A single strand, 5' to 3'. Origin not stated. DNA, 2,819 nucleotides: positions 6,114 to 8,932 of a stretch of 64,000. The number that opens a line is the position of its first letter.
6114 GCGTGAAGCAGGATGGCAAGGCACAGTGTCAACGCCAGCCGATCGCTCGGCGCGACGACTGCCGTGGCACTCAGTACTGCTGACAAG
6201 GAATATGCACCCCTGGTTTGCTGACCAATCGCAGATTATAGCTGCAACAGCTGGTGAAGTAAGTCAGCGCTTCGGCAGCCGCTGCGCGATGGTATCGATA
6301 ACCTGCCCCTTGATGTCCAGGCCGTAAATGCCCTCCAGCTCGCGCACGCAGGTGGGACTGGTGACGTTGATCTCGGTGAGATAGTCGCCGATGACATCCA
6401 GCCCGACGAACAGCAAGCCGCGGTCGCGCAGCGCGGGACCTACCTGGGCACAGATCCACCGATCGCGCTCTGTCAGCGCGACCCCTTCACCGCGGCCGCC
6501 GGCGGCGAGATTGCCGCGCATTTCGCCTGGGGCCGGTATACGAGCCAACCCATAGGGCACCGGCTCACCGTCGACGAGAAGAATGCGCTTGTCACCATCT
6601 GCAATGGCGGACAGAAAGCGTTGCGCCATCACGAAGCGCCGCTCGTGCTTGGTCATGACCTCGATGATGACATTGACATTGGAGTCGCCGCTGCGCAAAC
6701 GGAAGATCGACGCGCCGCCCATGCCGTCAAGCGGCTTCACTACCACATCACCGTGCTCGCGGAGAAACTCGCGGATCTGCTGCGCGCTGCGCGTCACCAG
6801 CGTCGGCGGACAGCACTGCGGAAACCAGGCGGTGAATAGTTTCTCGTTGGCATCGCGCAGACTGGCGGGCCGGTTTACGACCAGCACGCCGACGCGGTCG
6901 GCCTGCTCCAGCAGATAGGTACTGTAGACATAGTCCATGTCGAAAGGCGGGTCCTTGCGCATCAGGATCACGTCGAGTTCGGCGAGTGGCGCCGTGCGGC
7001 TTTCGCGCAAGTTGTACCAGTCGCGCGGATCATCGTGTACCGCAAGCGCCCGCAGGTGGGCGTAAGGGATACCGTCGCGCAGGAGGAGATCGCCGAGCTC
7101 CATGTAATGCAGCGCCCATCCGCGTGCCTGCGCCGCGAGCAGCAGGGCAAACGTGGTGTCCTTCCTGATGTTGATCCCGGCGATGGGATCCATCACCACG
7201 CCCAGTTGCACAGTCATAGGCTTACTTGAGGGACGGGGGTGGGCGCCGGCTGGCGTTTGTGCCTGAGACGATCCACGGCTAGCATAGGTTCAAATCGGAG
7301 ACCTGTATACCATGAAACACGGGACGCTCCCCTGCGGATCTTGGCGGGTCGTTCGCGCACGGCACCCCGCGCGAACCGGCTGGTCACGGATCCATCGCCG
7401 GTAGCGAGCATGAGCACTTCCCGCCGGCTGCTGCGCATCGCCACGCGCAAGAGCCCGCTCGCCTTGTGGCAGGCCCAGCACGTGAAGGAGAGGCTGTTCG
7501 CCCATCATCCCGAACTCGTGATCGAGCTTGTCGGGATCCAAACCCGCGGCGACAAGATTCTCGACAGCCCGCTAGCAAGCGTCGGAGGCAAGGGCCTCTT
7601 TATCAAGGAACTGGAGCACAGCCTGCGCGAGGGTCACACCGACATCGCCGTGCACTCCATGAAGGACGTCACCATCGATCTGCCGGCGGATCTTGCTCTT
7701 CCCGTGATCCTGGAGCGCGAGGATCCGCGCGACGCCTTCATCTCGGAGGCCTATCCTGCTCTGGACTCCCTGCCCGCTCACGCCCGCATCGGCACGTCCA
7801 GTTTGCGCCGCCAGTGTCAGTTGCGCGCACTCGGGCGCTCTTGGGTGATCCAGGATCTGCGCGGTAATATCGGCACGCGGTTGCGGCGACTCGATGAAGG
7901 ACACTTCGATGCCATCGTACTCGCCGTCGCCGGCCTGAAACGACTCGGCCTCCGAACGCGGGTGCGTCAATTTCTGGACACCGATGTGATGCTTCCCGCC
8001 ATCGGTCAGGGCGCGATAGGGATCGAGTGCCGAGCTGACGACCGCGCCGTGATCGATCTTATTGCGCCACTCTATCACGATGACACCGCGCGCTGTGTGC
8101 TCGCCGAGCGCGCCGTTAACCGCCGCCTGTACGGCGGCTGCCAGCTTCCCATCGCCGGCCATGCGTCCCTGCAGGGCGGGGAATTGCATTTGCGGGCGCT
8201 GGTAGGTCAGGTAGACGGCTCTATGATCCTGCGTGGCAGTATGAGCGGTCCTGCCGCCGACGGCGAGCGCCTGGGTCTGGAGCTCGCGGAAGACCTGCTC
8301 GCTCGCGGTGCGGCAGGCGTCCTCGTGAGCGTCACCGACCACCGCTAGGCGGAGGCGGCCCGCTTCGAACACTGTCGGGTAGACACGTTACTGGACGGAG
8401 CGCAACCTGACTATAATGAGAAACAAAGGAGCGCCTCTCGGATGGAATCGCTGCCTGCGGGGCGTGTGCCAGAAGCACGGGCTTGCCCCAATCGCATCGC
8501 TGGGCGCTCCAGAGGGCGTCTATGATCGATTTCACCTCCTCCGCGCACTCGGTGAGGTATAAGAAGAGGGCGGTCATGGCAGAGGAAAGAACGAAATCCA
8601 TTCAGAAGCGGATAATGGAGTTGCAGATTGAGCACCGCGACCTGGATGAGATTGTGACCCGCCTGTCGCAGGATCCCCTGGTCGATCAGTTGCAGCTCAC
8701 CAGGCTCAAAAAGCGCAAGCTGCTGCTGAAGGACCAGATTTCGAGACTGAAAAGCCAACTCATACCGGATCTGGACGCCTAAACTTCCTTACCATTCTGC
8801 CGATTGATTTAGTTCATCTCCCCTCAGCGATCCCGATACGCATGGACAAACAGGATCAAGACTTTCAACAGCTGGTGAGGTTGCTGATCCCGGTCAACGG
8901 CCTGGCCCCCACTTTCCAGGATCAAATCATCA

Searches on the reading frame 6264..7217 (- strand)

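Call 15: search_protein_families(library=pfam, proteins=[window:6264-7217:-], max_evalue=0.001)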
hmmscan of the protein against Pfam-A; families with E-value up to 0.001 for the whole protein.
window:6264-7217:- (317 aa): 4 families
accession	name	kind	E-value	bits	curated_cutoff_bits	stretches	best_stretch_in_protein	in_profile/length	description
PF02955.21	GSH-S_ATP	-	8.4e-78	260.2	23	1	125-296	1-172/175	Prokaryotic glutathione synthetase, ATP-grasp domain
PF02951.20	GSH-S_N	-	1.1e-45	154.9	21.3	1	4-121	2-119/119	Prokaryotic glutathione synthetase, N-terminal domain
PF08443.16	RimK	-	4.6e-10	39.8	21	1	139-310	21-188/188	RimK-like ATP-grasp domain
PF14398.11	ATPgrasp_YheCD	-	5.9e-07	29.4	26.8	1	134-203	27-97/255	YheC/D like ATP-grasp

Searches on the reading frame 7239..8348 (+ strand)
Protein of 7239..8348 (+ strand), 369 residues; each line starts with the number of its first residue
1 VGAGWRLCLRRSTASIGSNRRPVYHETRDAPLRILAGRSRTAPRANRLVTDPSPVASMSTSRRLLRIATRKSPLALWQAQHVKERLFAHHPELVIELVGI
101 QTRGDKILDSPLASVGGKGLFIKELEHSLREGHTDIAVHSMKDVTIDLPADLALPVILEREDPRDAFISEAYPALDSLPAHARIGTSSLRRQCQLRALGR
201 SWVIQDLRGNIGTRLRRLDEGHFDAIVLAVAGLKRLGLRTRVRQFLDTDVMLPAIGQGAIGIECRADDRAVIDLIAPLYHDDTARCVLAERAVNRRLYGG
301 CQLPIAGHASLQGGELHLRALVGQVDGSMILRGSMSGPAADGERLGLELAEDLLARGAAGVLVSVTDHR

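Call 15: search_protein_families(library=pfam, proteins=[window:7239-8348:+], max_evalue=0.001)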
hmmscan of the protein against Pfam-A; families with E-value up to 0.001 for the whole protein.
window:7239-8348:+ (369 aa): 2 families
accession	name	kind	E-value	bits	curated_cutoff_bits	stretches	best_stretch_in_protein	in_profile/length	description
PF01379.25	Porphobil_deam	-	1.9e-80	269.7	22.1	1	65-271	1-205/207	Porphobilinogen deaminase, dipyromethane cofactor binding domain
PF03900.20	Porphobil_deamC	-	5.1e-19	68.9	26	1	285-354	2-73/74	Porphobilinogen deaminase, C-terminal domain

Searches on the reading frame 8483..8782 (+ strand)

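Call 15: search_protein_families(library=pfam, proteins=[window:8483-8782:+], max_evalue=0.001)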
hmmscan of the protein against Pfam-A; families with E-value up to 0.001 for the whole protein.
window:8483-8782:+ (99 aa): 1 family
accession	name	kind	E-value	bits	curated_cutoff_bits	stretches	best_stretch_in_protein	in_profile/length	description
PF04325.18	DUF465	-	4.9e-14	52.5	25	1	46-89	3-47/48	Protein of unknown function (DUF465)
